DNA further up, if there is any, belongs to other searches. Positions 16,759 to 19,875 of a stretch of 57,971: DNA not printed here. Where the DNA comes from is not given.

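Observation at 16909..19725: Unplaced 938-aa octahaem cytochrome: CX4CH plus seven CXXCH, low haem density, 265-aa haem-free C-terminal domain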

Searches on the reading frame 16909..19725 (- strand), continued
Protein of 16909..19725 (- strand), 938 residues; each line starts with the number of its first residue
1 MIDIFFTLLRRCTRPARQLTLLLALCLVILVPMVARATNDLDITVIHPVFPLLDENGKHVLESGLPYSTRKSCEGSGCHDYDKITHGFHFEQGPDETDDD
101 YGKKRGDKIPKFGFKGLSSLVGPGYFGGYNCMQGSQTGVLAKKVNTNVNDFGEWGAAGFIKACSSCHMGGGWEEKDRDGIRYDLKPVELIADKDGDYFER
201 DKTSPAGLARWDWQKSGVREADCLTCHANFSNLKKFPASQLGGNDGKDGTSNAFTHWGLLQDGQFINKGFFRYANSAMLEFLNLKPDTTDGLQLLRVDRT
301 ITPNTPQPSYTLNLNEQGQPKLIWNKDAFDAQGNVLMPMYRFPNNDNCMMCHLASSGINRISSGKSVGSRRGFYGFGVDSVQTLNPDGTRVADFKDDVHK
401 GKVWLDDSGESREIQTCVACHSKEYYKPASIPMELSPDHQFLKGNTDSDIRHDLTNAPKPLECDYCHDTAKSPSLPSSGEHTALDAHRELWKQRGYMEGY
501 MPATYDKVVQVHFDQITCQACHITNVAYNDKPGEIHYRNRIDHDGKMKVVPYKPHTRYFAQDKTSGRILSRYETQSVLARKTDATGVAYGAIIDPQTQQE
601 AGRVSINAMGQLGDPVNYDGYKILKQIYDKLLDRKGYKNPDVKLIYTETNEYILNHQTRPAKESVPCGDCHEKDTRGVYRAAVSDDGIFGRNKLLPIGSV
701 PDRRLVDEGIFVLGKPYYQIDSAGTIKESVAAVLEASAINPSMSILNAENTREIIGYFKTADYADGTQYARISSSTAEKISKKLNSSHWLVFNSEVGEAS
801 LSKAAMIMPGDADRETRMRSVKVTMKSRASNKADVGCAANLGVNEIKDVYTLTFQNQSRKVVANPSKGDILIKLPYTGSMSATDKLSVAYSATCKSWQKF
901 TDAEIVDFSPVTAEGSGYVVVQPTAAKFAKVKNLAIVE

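Call 73: search_protein_families(library=ncbifam, proteins=[P0270, P0272, P0275, P0277, P0278, P0281, P0285, P0292, P0301, P0288], max_evalue=0.001)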
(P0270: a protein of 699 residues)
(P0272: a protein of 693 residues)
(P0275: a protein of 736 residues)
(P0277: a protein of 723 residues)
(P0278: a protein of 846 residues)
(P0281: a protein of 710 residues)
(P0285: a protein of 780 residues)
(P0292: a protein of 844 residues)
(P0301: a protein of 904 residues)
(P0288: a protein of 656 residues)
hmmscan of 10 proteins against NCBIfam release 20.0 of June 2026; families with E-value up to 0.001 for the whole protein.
P0270 (699 aa): 5 families
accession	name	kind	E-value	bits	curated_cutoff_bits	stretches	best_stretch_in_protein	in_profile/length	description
TIGR04315.1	octaheme_Shew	subfamily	2.6e-06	26.8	375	0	313-425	132-253/440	tetrathionate reductase family octaheme c-type cytochrome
TIGR04314.1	methano7heme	equivalog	6.8e-05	21.8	250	0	319-425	209-283/494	methanogenesis multiheme c-type cytochrome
NF040943.1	cytoc3_ExtM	equivalog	9.4e-05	20.9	800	0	391-441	146-192/599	selenite/tellurite reduction operon c-type cytochrome ExtM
TIGR04257.1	nanowire_3heme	domain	0.00025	21.1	40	0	306-342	4-39/75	c(7)-type cytochrome triheme domain-containing protein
TIGR03153.1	cytochr_NrfH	equivalog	0.00074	19.6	134.2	0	390-427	28-64/138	cytochrome c nitrite reductase small subunit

P0272 (693 aa): 2 families
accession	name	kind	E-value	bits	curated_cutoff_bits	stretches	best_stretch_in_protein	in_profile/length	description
TIGR04314.1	methano7heme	equivalog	2.8e-08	33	250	1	319-610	210-457/494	methanogenesis multiheme c-type cytochrome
TIGR04315.1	octaheme_Shew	subfamily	2e-06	27.1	375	0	311-437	130-267/440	tetrathionate reductase family octaheme c-type cytochrome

P0275 (736 aa): 4 families
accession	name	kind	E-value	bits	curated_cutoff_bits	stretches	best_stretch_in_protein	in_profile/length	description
NF040968.1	FeS_ExtO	equivalog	6.1e-06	25.3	200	0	340-367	169-196/416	selenite/tellurite reduction operon b-type cytochrome iron-sulfur cluster-binding subunit ExtO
NF040967.1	cytc_ExtN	equivalog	8.4e-06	24.9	200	0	340-367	169-196/415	selenite/tellurite reduction operon c-type cytochrome ExtN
TIGR04315.1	octaheme_Shew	subfamily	0.00011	21.4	375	0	347-447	179-253/440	tetrathionate reductase family octaheme c-type cytochrome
TIGR03153.1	cytochr_NrfH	equivalog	0.00066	19.7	134.2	0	410-448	27-63/138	cytochrome c nitrite reductase small subunit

P0277 (723 aa): 1 family
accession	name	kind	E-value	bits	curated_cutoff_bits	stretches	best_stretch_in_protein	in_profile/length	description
TIGR04314.1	methano7heme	equivalog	1.3e-06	27.5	250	0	311-572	197-405/494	methanogenesis multiheme c-type cytochrome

P0278 (846 aa): 9 families
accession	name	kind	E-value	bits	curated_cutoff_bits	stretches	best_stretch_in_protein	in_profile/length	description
TIGR03153.1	cytochr_NrfH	equivalog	1.9e-08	34.4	134.2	0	359-414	25-75/138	cytochrome c nitrite reductase small subunit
NF008659.0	PRK11659.1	equivalog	5.2e-08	32.8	184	1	284-399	42-143/188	cytochrome c nitrite reductase pentaheme subunit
TIGR04315.1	octaheme_Shew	subfamily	1.2e-07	31.1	375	1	216-401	97-253/440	tetrathionate reductase family octaheme c-type cytochrome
TIGR03146.1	cyt_nit_nrfB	equivalog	1.9e-06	28.2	166.6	1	285-400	8-118/145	cytochrome c nitrite reductase pentaheme subunit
TIGR03507.1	decahem_SO1788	subfamily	4.5e-06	25.4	209.3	0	362-411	269-315/672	OmcA/MtrC family decaheme c-type cytochrome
TIGR04314.1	methano7heme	equivalog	7.3e-06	25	250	1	214-401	105-283/494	methanogenesis multiheme c-type cytochrome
TIGR03508.1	decahem_SO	subfamily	9.9e-06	25.2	192.2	1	282-412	64-164/258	DmsE family decaheme c-type cytochrome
NF041198.1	UshA_like_PCGU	equivalog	2.3e-05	23.2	275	0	363-404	443-485/519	UshA-like (seleno)protein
NF041028.1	decahem_GSU2203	exception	0.00051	19.4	325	0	286-403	99-186/317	GSU2203 family decaheme c-type cytochrome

P0281 (710 aa): 7 families
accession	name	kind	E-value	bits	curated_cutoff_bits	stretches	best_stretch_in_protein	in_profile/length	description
TIGR04315.1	octaheme_Shew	subfamily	9.2e-10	38.1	375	1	347-451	179-254/440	tetrathionate reductase family octaheme c-type cytochrome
TIGR04314.1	methano7heme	equivalog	1.2e-08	34.3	250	1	345-518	209-353/494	methanogenesis multiheme c-type cytochrome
TIGR03508.1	decahem_SO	subfamily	0.00022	20.8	192.2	0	285-448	33-175/258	DmsE family decaheme c-type cytochrome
TIGR03153.1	cytochr_NrfH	equivalog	0.00033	20.7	134.2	0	412-451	25-63/138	cytochrome c nitrite reductase small subunit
NF040967.1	cytc_ExtN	equivalog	0.00034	19.6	200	0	279-359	104-188/415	selenite/tellurite reduction operon c-type cytochrome ExtN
NF040968.1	FeS_ExtO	equivalog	0.00036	19.4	200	0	279-359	104-188/416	selenite/tellurite reduction operon b-type cytochrome iron-sulfur cluster-binding subunit ExtO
TIGR04257.1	nanowire_3heme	domain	0.00046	20.3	40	0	337-365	9-36/75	c(7)-type cytochrome triheme domain-containing protein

P0285 (780 aa): 6 families
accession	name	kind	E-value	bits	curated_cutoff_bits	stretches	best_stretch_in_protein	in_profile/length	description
TIGR04314.1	methano7heme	equivalog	6.6e-15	54.9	250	1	193-376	104-286/494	methanogenesis multiheme c-type cytochrome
TIGR04315.1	octaheme_Shew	subfamily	6.8e-13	48.4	375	1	238-559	131-433/440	tetrathionate reductase family octaheme c-type cytochrome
NF040968.1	FeS_ExtO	equivalog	2.1e-09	36.7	200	1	291-436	171-301/416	selenite/tellurite reduction operon b-type cytochrome iron-sulfur cluster-binding subunit ExtO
NF040967.1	cytc_ExtN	equivalog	2.5e-09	36.5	200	1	291-436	171-302/415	selenite/tellurite reduction operon c-type cytochrome ExtN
NF040943.1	cytoc3_ExtM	equivalog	0.00049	18.5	800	0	290-345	254-303/599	selenite/tellurite reduction operon c-type cytochrome ExtM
NF008339.0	PRK11125.1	equivalog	0.00052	18.8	595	1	296-368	281-350/487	ammonia-forming cytochrome c nitrite reductase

P0292 (844 aa): 8 families
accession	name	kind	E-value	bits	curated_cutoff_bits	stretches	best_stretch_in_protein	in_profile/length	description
TIGR01583.1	formate-DH-gamm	equivalog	9.3e-40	136.8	115.85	1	637-831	2-202/204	formate dehydrogenase subunit gamma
NF007924.0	PRK10639.1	equivalog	1.6e-23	83.6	341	1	636-835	6-207/211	formate dehydrogenase cytochrome b556 subunit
NF007558.0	PRK10179.1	equivalog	4.4e-21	75.6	339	1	637-834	7-208/217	formate dehydrogenase-N subunit gamma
TIGR04314.1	methano7heme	equivalog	8.9e-12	44.5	250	1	201-391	105-295/494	methanogenesis multiheme c-type cytochrome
TIGR04315.1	octaheme_Shew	subfamily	1.2e-09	37.7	375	1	273-384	143-258/440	tetrathionate reductase family octaheme c-type cytochrome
NF041028.1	decahem_GSU2203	exception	0.00015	21.1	325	0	278-379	104-184/317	GSU2203 family decaheme c-type cytochrome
TIGR03508.1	decahem_SO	subfamily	0.00019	21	192.2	1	273-378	68-152/258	DmsE family decaheme c-type cytochrome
TIGR03146.1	cyt_nit_nrfB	equivalog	0.0008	19.7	166.6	0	204-321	13-123/145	cytochrome c nitrite reductase pentaheme subunit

P0301 (904 aa): 6 families
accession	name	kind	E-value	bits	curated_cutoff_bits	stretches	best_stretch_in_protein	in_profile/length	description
TIGR01583.1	formate-DH-gamm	equivalog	1.3e-38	133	115.85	1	699-894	2-202/204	formate dehydrogenase subunit gamma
NF007924.0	PRK10639.1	equivalog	2.3e-29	102.7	341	1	695-898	3-207/211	formate dehydrogenase cytochrome b556 subunit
NF007558.0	PRK10179.1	equivalog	7.1e-25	87.9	339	1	700-901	8-212/217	formate dehydrogenase-N subunit gamma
NF011582.1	PRK15006.1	equivalog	1.3e-07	31.5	204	1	668-875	25-244/248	thiosulfate reductase cytochrome B subunit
TIGR02125.1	CytB-hydogenase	equivalog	6.2e-06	25.9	121.5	1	701-828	2-141/212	Ni/Fe-hydrogenase, b-type cytochrome subunit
TIGR04315.1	octaheme_Shew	subfamily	0.00048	19.3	375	1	391-493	215-308/440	tetrathionate reductase family octaheme c-type cytochrome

P0288 (656 aa): 4 families
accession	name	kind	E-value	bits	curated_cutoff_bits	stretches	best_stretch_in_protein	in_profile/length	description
TIGR04315.1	octaheme_Shew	subfamily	9.9e-12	44.6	375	1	184-371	88-258/440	tetrathionate reductase family octaheme c-type cytochrome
TIGR04314.1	methano7heme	equivalog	1e-09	37.7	250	1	190-420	104-334/494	methanogenesis multiheme c-type cytochrome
NF008659.0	PRK11659.1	equivalog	2.1e-05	24.3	184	1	263-363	44-142/188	cytochrome c nitrite reductase pentaheme subunit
NF041198.1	UshA_like_PCGU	equivalog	3.1e-05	22.8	275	0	265-335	442-509/519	UshA-like (seleno)protein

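Call 75: list_cluster_members(proteins=[P0270, P0275, P0278, P0281, P0301, P0292, P0285, P0288, P0272, P0295])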
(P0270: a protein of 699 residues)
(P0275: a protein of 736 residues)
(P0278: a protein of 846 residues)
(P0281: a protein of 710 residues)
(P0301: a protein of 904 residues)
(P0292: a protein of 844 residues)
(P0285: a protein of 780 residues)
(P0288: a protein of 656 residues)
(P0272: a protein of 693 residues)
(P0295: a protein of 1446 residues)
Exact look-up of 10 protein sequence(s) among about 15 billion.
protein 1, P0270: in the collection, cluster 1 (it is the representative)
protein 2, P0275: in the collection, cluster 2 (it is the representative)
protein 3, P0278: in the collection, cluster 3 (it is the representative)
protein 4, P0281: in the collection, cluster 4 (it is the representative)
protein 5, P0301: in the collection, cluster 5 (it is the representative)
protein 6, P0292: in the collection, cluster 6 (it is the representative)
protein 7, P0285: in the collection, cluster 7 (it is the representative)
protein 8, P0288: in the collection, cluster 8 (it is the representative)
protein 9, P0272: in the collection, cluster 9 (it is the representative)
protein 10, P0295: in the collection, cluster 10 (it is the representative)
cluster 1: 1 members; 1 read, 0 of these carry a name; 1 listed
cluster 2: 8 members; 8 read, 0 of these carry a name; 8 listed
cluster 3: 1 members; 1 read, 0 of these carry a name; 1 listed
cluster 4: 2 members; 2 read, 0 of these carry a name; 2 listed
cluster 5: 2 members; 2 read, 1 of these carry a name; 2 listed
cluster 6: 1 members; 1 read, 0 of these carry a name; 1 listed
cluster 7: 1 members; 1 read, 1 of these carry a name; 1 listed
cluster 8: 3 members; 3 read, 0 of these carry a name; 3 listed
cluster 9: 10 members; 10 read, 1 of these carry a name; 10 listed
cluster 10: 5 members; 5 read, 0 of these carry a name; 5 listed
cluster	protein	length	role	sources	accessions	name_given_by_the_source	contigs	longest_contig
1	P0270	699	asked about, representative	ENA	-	-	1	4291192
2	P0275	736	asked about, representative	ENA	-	-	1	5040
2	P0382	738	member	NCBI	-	-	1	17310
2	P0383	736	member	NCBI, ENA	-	-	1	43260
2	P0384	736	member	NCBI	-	-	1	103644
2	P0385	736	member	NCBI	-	-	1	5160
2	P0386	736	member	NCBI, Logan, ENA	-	-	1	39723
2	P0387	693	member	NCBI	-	-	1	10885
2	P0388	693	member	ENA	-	-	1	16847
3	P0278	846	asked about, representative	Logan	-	-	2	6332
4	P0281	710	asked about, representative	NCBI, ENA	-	-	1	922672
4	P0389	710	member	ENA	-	-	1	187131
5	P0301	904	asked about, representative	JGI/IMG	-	formate dehydrogenase gamma subunit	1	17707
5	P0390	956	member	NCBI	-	-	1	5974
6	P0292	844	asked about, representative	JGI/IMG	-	-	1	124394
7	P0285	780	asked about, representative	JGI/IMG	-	Cytochrome c554 and c-prime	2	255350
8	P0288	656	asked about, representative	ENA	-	-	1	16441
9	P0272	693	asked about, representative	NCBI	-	-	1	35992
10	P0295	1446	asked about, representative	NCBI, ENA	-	-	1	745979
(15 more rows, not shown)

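Call 83: find_encoding_contigs(protein=P0270, flank=7000, max_places=1)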
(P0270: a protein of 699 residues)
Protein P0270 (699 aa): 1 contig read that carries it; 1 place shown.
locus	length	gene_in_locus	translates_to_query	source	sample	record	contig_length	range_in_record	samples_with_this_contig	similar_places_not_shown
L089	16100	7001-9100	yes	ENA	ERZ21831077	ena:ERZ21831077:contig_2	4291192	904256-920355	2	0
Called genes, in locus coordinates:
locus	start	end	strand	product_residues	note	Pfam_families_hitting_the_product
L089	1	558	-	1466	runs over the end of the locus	PF00270:DEAD, PF04851:ResIII (weak), PF00271:Helicase_C, PF19306:WHD_Lhr, PF08494:DEAD_assoc, PF23235:WHD_3rd_Lhr, PF23234:WHD_4th_Lhr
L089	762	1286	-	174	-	PF12867:DinB_2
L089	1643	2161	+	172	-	PF13505:OMP_b-brl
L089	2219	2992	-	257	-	-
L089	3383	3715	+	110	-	-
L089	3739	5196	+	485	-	PF11853:DUF3373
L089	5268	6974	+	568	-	PF00989:PAS (weak), PF08448:PAS_4 (weak), PF08448:PAS_4, PF13426:PAS_9, PF00158:Sigma54_activat, PF14532:Sigma54_activ_2, PF25601:AAA_lid_14, PF02954:HTH_8, +6 more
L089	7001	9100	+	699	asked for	-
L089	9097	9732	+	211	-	PF01292:Ni_hydr_CYTB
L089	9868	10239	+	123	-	PF00072:Response_reg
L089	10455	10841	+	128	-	PF22747:Zn_ribbon_DUF2089, PF09862:DUF2089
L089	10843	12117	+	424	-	-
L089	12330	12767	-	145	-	PF21352:Zn_ribbon_Thio2, PF00578:AhpC-TSA (weak), PF00085:Thioredoxin, PF13098:Thioredoxin_2, PF13905:Thioredoxin_8 (faint)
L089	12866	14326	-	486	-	-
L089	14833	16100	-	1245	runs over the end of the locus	PF00069:Pkinase, PF07714:PK_Tyr_Ser-Thr, PF00069:Pkinase, PF13191:AAA_16, PF13424:TPR_12 (weak), PF13424:TPR_12, PF17874:TPR_MalT, PF00515:TPR_1 (weak), +8 more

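Call 84: find_encoding_contigs(protein=P0281, flank=7000, max_places=1)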
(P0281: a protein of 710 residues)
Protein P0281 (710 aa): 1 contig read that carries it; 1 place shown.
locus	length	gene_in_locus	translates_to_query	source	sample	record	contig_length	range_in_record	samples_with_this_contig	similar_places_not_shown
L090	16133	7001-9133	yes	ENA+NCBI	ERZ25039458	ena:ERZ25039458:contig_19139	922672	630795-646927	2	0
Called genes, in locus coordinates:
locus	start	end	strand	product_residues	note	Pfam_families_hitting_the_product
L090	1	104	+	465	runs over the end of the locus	PF12704:MacB_PCD, PF02687:FtsX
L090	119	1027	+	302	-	PF00756:Esterase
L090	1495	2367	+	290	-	PF00069:Pkinase, PF01636:APH (faint), PF07714:PK_Tyr_Ser-Thr, PF03109:ABC1 (weak), PF07714:PK_Tyr_Ser-Thr (weak)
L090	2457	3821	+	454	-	PF26550:Tricorn_2nd (faint), PF26549:Tricorn_N, PF07676:PD40 (weak)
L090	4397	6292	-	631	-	PF11853:DUF3373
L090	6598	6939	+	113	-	PF13442:Cytochrome_CBB3 (weak)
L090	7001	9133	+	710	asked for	PF14522:Cytochrome_C7 (faint)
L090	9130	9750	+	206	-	PF01292:Ni_hydr_CYTB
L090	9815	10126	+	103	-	PF12840:HTH_20, PF01022:HTH_5, PF12802:MarR_2 (weak)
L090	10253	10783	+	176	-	PF19620:DUF6125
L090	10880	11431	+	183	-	-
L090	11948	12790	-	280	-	PF05368:NmrA (faint), PF13460:NAD_binding_10 (weak)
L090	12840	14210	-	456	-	PF00890:FAD_binding_2 (faint), PF01266:DAO (faint), PF07992:Pyr_redox_2, PF13450:NAD_binding_8 (weak), PF00070:Pyr_redox (weak), PF22366:NDH2_C (weak)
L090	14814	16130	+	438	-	-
